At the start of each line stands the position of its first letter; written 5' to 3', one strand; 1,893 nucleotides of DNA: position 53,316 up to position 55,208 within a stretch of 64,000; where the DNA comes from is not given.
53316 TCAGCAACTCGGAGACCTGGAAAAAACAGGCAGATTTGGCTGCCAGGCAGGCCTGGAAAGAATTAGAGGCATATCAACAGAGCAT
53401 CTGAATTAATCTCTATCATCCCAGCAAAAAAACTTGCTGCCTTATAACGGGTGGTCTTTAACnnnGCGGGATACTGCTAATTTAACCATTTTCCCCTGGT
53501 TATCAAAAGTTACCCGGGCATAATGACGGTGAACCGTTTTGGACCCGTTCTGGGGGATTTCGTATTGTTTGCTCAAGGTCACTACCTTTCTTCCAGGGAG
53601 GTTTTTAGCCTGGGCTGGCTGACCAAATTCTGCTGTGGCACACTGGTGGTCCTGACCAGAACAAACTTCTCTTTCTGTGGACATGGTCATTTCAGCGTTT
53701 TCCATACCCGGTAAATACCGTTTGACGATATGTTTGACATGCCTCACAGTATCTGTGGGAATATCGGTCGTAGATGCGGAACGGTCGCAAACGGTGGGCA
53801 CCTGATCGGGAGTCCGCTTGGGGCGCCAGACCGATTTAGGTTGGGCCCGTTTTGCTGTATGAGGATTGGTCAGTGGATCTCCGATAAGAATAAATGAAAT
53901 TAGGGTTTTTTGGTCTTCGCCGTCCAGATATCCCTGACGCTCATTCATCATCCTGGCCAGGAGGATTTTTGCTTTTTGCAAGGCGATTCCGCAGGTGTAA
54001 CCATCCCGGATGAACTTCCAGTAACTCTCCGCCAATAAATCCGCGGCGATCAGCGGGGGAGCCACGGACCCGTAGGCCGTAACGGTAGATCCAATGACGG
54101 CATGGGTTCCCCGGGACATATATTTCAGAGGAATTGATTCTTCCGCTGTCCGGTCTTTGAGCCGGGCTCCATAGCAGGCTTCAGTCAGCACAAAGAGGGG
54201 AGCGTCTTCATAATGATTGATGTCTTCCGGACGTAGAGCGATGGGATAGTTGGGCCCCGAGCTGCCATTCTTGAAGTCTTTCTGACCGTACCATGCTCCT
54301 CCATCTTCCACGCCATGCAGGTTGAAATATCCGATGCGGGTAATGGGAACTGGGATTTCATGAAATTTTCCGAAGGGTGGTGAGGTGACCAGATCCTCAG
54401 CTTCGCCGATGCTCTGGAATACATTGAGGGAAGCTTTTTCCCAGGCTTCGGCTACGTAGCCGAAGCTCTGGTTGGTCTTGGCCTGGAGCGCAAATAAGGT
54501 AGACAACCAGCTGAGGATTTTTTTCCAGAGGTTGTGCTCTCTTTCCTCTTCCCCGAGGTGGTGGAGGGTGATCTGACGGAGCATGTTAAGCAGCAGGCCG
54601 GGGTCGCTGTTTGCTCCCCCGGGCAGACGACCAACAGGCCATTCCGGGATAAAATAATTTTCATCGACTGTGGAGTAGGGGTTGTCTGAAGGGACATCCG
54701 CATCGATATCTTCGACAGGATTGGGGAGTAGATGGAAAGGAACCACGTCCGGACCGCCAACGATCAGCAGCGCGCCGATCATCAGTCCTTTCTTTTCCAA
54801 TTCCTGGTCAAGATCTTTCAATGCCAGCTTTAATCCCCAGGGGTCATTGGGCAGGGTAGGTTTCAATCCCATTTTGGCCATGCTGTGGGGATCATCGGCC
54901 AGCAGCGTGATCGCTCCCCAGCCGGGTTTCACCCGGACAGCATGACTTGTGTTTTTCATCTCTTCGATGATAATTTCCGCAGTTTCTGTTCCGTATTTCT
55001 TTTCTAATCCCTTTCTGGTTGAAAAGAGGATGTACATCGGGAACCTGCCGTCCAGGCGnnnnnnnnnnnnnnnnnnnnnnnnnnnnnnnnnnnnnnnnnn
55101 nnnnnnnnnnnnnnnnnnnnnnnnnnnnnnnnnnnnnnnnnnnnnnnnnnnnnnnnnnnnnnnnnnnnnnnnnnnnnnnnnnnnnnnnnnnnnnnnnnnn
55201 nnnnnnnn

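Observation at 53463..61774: Candidate undescribed three-gene module: small membrane protein + 1,773-aa TPR scaffold + cytoplasmic TPR-fused caspase-fold protease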

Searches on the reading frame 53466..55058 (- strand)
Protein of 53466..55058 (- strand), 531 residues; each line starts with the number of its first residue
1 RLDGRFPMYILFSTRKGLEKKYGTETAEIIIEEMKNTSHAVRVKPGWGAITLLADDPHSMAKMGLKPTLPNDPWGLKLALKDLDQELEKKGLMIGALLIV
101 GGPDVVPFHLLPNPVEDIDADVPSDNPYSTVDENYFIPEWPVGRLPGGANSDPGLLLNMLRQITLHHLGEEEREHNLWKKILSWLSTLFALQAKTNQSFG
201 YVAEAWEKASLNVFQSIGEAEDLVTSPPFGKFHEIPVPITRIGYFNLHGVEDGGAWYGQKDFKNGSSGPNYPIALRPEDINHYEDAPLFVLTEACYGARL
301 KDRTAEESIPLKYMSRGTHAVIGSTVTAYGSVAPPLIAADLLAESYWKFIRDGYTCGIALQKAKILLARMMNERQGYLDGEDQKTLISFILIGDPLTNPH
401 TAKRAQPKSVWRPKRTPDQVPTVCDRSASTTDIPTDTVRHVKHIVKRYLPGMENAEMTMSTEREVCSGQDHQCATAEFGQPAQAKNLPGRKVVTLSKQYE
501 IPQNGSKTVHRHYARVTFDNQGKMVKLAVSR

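Call 43: predict_structure(alignment_id=A4)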
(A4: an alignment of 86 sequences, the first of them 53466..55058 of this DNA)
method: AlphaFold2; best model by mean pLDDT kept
length: 531 residues; sequences in the alignment: 86
mean_pLDDT: 90.3   pTM: 0.92
mean pLDDT of the five models: 90.3, 90.1, 89.1, 88.6, 88.6
residues with pLDDT >= 90: 387; 70-90: 101; 50-70: 38; < 50: 5
segments of 3 or more residues with pLDDT < 50: 403-405
pLDDT, mean of each block of 10 residues (from residue 1): 84 99 98 98 94 99 98 98 98 97 98 95 97 93 97 98 90 67 80 71 94 95 85 70 94 93 82 92 84 97 96 95 97 93 97 94 96 93 97 92 53 73 90 94 87 93 87 82 73 95 86 95 93 73
secondary structure, 60 per line:
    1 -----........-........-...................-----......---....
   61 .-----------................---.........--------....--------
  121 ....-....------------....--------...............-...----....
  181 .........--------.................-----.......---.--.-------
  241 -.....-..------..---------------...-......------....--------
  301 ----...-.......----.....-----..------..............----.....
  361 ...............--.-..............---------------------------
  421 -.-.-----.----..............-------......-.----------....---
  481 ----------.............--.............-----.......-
elements in order: E6-13 H15-22 H24-42 E48-53 H57-61 H73-88 E92-100 E109-112 E121-124 H126-129 E142-145 H154-168 H177-189 E198-203 H204-214 E223-226 E242-246 E273-275 H277-282 E289-292 H309-315 E320-324 H338-351 H356-375 H380-388 E389-393 H435-448 E456-461 H474-477 E491-503 E506-518 E524-530

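Call 46: fold_search(model_id=the predicted structure, library=pdb)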
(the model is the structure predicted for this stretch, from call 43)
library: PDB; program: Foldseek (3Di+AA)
matches with E <= 10: 829; with E <= 0.001: 10
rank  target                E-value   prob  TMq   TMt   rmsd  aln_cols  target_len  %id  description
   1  6i9a_A                3.7e-11  1.00  0.45  0.52  22.3       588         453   12  Porphyromonas gingivalis gingipain K (Kgp) in complex with inhibitor KYT-36 (released 2019-03-13)
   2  4rbm                  4.9e-11  1.00  0.45  0.52  22.4       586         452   12  Porphyromonas gingivalis gingipain K (Kgp) catalytic and immunoglobulin superfamily-like domains (released 2014-10-08)
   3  9hn5_A                1.9e-04  1.00  0.31  0.13  11.3       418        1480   12  Cryo-EM structure of human separase bound to phosphorylated SCC1 (100-320 aa) (released 2025-09-03)
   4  9hn0_B                2.9e-04  1.00  0.31  0.11  10.8       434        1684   12  Cryo-EM structure of human separase bound to SCC1 (310-550 aa) (released 2025-09-03)
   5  9hma                  4.3e-04  1.00  0.31  0.13  10.5       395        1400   15  Cryo-EM structure of apo human separase (released 2025-09-03)
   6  5u1t_A                4.3e-04  0.99  0.30  0.12  12.8       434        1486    9  Crystal structure of the Saccharomyces cerevisiae separase-securin complex at 2.6 angstrom resolution (released 2017-02-08)
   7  7y84_C                4.8e-04  1.00  0.23  0.19   6.3       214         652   11  CryoEM structure of type III-E CRISPR Craspase gRAMP-crRNA in complex with TPR-CHAT protease (released 2022-12-14)
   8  8eey_B                6.5e-04  1.00  0.25  0.19   5.2       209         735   13  Cas7-11 in complex with DR-mismatched target RNA, Csx29 and Csx30 (released 2022-11-16)
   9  5u1s_A                7.2e-04  1.00  0.31  0.12   7.9       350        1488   10  Crystal structure of the Saccharomyces cerevisiae separase-securin complex at 3.0 angstrom resolution (released 2017-02-08)
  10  8eex_B                9.7e-04  0.99  0.32  0.24  13.1       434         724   12  Cas7-11 in complex with Csx29 (released 2022-11-16)
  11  8tl0_I                1.0e-03  0.94  0.25  0.28  17.0       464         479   12  Structure of activated SAVED-CHAT filament (released 2024-03-06)
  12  5mz6_1                1.4e-03  0.97  0.28  0.16  11.2       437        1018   10  Cryo-EM structure of a Separase-Securin complex from Caenorhabditis elegans at 3.8 A resolution (released 2017-03-08)
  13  8d9f_A                1.6e-03  1.00  0.25  0.20   5.6       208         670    7  gRAMP-TPR-CHAT (Craspase) (released 2023-06-14)
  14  9hm7                  2.2e-03  0.98  0.31  0.14  14.4       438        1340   12  Cryo-EM structure of apo human separase with the mutation C2029S (released 2025-09-03)
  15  8d9h_E                2.4e-03  0.96  0.28  0.23  12.7       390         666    8  gRAMP-TPR-CHAT match PFS target RNA(Craspase) (released 2023-06-14)
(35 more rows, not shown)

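Call 61: search_dna_similar(query=window:53466-55058:-, collection=plasmids, mode=protein, max_evalue=0.001, max_rows=10)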
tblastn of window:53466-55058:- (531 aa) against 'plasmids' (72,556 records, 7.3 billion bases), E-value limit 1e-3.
Records with a match: 10; places in all: 10; records where one place covers at least 80% of the query: 0.
Best place of each record, by identity: <60% 10.
By first word of the organism name: Rhizobium 6; Bradyrhizobium 2; Sinorhizobium 1; Novosphingobium 1.
By predicted mobility (MOB-suite, as given by PLSDB): conjugative 7; non-mobilizable 3.
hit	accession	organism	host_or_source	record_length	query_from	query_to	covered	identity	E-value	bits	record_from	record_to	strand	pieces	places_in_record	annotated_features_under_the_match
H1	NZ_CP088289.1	Bradyrhizobium septentrionale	Glycine max cv. AC Glengarry,Cell ...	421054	10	399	73%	26.7%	2e-21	106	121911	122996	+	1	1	C25 family cysteine peptidase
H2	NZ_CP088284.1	Bradyrhizobium septentrionale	Glycine max cv. AC Glengarry,Cell ...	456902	10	399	73%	26.7%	2e-21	106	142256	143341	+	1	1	C25 family cysteine peptidase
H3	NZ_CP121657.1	Rhizobium sp. CB3171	Calliandra calothyrsus,cell culture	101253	7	405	75%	26.0%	3e-13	81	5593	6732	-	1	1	hypothetical protein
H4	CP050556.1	Rhizobium leguminosarum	Vicia sativa,cell culture,root nodule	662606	11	395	73%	25.6%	9e-14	82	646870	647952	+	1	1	hypothetical protein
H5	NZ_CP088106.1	Rhizobium ruizarguesonis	cell culture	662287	11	395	73%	25.6%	1e-13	82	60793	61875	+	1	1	C25 family cysteine peptidase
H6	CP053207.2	Rhizobium leguminosarum bv. trifolii TA1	-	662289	11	395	73%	25.6%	1e-13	82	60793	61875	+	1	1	hypothetical protein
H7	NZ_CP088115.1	Sinorhizobium meliloti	cell culture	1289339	11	417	77%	24.2%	4e-11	74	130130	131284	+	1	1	none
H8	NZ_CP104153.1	Rhizobium sophoriradicis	Phaseolus vulgaris,cell culture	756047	11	417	77%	24.2%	5e-13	80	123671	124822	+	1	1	C25 family cysteine peptidase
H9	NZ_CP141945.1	Novosphingobium sp. RL4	Rheum palmatum L.,Single ...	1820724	97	409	59%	26.1%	3e-9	68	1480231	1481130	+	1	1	none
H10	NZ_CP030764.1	Rhizobium leguminosarum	Genomic DNA from Bacterial pure culture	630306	97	420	61%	24.3%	2e-9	69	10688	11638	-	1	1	C25 family cysteine peptidase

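Call 62: get_annotated_region(hit=H1, flank=8000)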
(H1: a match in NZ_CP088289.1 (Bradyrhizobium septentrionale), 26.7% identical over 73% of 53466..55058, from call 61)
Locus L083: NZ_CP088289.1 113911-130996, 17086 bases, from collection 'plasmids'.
description: Bradyrhizobium septentrionale strain 162S2 plasmid pBs162S2a, complete sequence
organism: Bradyrhizobium septentrionale (NCBI taxid 1404411)
taxonomy: Bacteria; Pseudomonadota; Alphaproteobacteria; Hyphomicrobiales; Nitrobacteraceae; Bradyrhizobium; Bradyrhizobium septentrionale
host: -; source: Glycine max cv. AC Glengarry,Cell culture,Root nodule from soybean plant inoculated with root zone soil from ...; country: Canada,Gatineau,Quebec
typing (MOB-suite, as given by PLSDB): conjugative; replicon rep_cluster_506; relaxase MOBP; mating-pair formation MPF_T
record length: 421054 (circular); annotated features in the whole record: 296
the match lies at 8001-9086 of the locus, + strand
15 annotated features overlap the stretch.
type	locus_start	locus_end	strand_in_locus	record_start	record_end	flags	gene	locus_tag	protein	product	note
CDS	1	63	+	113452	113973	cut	-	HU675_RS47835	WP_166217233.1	hypothetical protein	-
CDS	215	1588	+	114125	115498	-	-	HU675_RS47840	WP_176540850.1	tyrosinase family protein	-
CDS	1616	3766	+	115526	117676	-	-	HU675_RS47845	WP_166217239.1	S8 family serine peptidase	GO:0006508 - proteolysis [Evidence IEA]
CDS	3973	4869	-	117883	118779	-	-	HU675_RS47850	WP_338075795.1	nucleotidyl transferase AbiEii/AbiGii toxin family protein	-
CDS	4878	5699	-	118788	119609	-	-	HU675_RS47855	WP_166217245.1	type IV toxin-antitoxin system AbiEi family antitoxin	-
CDS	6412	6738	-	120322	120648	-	-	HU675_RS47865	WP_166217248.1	hypothetical protein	-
CDS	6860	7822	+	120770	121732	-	-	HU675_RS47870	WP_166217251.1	serine protease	GO:0006508 - proteolysis [Evidence IEA]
CDS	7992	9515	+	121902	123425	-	-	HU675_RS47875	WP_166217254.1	C25 family cysteine peptidase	GO:0006508 - proteolysis [Evidence IEA]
CDS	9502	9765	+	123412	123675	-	-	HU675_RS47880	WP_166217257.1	hypothetical protein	-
CDS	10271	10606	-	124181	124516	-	-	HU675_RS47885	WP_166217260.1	hypothetical protein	-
CDS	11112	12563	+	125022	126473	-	-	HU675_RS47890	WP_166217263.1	ferritin-like protein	-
CDS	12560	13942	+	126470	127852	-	-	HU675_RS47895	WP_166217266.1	hypothetical protein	-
CDS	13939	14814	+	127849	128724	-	-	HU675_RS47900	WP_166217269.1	hypothetical protein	-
CDS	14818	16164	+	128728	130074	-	-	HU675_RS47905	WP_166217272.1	radical SAM protein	-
CDS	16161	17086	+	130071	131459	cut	-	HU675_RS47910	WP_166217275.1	tryptophan 7-halogenase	-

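Call 63: get_annotated_region(hit=H5, flank=8000)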
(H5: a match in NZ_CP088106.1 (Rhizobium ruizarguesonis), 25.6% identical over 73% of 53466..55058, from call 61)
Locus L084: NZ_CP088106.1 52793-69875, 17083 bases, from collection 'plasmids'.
description: Rhizobium ruizarguesonis strain TA1 plasmid pTA1_2, complete sequence
organism: Rhizobium ruizarguesonis (NCBI taxid 2081791)
taxonomy: Bacteria; Pseudomonadota; Alphaproteobacteria; Hyphomicrobiales; Rhizobiaceae; Rhizobium; Rhizobium ruizarguesonis
host: -; source: cell culture; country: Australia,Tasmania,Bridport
typing (MOB-suite, as given by PLSDB): conjugative; replicon rep_cluster_841; relaxase MOBQ; mating-pair formation MPF_T
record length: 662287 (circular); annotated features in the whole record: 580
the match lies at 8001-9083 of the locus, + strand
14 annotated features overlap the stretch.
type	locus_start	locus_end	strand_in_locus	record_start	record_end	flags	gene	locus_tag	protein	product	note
CDS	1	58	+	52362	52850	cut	-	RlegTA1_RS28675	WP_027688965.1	hypothetical protein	-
CDS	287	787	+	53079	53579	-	-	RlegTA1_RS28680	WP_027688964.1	hypothetical protein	-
CDS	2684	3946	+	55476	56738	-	-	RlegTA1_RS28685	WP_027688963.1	phage tail tip lysozyme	-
CDS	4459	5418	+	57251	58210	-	-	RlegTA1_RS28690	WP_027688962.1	hypothetical protein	-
CDS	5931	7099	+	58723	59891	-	-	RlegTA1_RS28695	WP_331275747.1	IS3 family transposase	-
CDS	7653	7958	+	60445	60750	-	-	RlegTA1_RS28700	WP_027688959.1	hypothetical protein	-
CDS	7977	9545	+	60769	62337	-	-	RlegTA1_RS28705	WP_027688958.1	C25 family cysteine peptidase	GO:0006508 - proteolysis [Evidence IEA]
CDS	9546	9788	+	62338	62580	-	-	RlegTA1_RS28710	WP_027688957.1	hypothetical protein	-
CDS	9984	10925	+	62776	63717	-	-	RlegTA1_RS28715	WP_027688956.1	IS630 family transposase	-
CDS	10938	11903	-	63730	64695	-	-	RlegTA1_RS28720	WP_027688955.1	DUF3616 domain-containing protein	-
CDS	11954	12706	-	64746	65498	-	-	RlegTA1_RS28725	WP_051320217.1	murein L,D-transpeptidase catalytic domain family protein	-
CDS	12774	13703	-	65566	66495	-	-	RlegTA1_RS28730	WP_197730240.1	chitosanase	GO:0005975 - carbohydrate metabolic process [Evidence IEA]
CDS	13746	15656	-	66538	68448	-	-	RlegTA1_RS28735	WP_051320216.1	caspase family protein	GO:0006508 - proteolysis [Evidence IEA]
CDS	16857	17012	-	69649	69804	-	-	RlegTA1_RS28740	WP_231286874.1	hypothetical protein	-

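Call 89: find_homologous_proteins(query=L083:7992-9512:+, max_evalue=0.00001)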
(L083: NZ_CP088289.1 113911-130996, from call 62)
Query L083:7992-9512:+ (507 aa): 403 proteins with E <= 0.00001 among 8000 candidates; the best 120 are listed.
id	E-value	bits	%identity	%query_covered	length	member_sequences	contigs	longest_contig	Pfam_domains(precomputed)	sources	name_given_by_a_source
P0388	0.0e+0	1125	100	100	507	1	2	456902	PF01364.25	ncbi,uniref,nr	ncbi:C25 family cysteine peptidase (plasmid) [Bradyrhizobium septentrionale]|uniref:Gingipain domain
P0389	1.4e-274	930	83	100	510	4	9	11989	PF01364.25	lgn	-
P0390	1.2e-270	917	82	100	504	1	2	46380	PF01364.25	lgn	-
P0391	5.3e-254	862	76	100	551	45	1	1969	PF01364.25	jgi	-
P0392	1.4e-212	725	64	100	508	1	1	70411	PF01364.25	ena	-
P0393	2.6e-204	698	62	100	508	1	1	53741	PF01364.25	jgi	jgi:hypothetical protein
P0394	3.8e-193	661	61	99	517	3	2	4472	PF01364.25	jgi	jgi:hypothetical protein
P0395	1.6e-124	435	46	100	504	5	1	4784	PF01364.25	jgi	jgi:Peptidase family C25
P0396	2.4e-121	424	44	100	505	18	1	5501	PF01364.25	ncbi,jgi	-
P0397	3.6e-121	424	43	100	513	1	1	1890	PF01364.25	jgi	jgi:hypothetical protein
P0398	1.4e-120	422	44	97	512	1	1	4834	PF01364.25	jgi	jgi:hypothetical protein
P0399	2.3e-117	411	43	100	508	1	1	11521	PF01364.25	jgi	-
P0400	3.4e-116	407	45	97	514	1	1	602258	PF01364.25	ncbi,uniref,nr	ncbi:C25 family cysteine peptidase [Jiella pacifica]|uniref:Gingipain domain-containing protein n=1 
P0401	1.3e-115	405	44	96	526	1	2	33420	PF01364.25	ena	-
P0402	2.5e-115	405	43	100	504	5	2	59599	PF01364.25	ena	-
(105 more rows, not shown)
